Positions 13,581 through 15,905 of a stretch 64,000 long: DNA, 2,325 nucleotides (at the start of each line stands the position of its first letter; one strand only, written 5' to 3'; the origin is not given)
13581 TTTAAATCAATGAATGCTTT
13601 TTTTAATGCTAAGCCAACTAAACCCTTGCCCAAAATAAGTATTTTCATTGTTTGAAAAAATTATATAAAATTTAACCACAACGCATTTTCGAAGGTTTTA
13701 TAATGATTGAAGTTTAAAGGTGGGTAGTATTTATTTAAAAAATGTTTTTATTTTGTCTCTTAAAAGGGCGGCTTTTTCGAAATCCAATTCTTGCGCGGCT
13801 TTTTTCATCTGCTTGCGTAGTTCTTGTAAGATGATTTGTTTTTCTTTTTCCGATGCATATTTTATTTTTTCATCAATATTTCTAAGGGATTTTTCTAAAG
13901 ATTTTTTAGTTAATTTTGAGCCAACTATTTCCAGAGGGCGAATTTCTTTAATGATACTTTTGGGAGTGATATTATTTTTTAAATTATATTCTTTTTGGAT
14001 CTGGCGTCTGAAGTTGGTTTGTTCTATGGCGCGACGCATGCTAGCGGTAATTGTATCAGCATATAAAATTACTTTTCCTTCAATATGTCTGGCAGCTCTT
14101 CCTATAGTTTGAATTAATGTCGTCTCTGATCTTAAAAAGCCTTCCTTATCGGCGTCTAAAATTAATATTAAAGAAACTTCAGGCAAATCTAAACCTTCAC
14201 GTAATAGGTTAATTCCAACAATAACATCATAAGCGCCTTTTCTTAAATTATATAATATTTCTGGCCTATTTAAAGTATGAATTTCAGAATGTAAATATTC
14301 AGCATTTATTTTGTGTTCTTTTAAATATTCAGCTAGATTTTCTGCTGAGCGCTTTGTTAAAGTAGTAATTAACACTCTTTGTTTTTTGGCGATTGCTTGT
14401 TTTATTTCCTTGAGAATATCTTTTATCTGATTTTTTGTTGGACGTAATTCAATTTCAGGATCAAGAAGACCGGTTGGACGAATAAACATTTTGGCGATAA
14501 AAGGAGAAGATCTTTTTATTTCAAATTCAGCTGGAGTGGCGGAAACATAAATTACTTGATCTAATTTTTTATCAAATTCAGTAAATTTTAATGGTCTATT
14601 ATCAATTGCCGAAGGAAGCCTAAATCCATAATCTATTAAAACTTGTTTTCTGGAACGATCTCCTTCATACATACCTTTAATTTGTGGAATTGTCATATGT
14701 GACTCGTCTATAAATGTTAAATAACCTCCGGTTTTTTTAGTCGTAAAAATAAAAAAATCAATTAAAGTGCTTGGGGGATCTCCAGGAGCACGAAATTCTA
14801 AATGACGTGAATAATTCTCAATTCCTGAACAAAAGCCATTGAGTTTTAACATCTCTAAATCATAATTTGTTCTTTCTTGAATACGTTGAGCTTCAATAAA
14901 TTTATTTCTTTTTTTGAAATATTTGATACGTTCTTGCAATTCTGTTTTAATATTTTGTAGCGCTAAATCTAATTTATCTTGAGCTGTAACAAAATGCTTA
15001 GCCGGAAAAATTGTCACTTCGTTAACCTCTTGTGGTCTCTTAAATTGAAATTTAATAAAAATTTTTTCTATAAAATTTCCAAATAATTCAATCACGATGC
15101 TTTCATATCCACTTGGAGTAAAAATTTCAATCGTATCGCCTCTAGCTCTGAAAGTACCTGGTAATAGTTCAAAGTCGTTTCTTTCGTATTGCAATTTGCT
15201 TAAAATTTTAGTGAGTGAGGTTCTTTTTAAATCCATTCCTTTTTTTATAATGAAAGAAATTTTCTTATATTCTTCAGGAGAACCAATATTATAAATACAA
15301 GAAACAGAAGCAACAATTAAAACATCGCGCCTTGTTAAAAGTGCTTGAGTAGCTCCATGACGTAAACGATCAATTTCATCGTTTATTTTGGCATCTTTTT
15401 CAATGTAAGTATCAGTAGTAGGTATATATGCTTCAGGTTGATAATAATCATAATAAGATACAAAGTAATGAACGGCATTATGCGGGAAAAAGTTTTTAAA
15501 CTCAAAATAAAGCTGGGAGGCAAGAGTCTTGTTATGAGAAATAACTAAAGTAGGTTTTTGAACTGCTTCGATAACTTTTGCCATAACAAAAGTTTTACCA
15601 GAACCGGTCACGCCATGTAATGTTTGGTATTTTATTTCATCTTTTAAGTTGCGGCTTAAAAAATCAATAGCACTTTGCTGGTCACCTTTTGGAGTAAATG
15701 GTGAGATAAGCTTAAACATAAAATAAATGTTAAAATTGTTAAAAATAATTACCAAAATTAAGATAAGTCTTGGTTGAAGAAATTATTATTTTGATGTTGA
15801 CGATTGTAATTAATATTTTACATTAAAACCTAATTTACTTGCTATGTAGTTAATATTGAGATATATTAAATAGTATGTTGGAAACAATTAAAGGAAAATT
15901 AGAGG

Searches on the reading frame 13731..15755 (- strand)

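Call 68: search_protein_families(library=pfam, proteins=[window:13731-15755:-], max_evalue=0.0001)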
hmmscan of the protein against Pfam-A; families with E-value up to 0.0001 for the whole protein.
window:13731-15755:- (674 aa): 7 families
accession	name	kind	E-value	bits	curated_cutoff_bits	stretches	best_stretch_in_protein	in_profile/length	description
PF12344.14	UvrB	-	4.8e-20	71.6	27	1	564-606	1-43/43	Ultra-violet resistance protein B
PF00271.37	Helicase_C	-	8e-19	68.4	23.5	1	448-557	7-109/110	Helicase conserved C-terminal domain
PF17757.6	UvrB_inter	-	4.8e-18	65.5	22.9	1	170-255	3-91/91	UvrB interaction domain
PF04851.21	ResIII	-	2.7e-10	40.9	22.5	1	22-95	4-82/164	Type III restriction enzyme, res subunit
PF02151.25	UVR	-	3.2e-08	33.5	21.5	1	643-670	4-31/36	UvrB/uvrC motif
PF00270.35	DEAD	-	1.2e-05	25.5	26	0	26-98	4-79/167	DEAD/DEAH box helicase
PF13604.12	AAA_30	-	7.8e-05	22.9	27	0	35-82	12-62/191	AAA domain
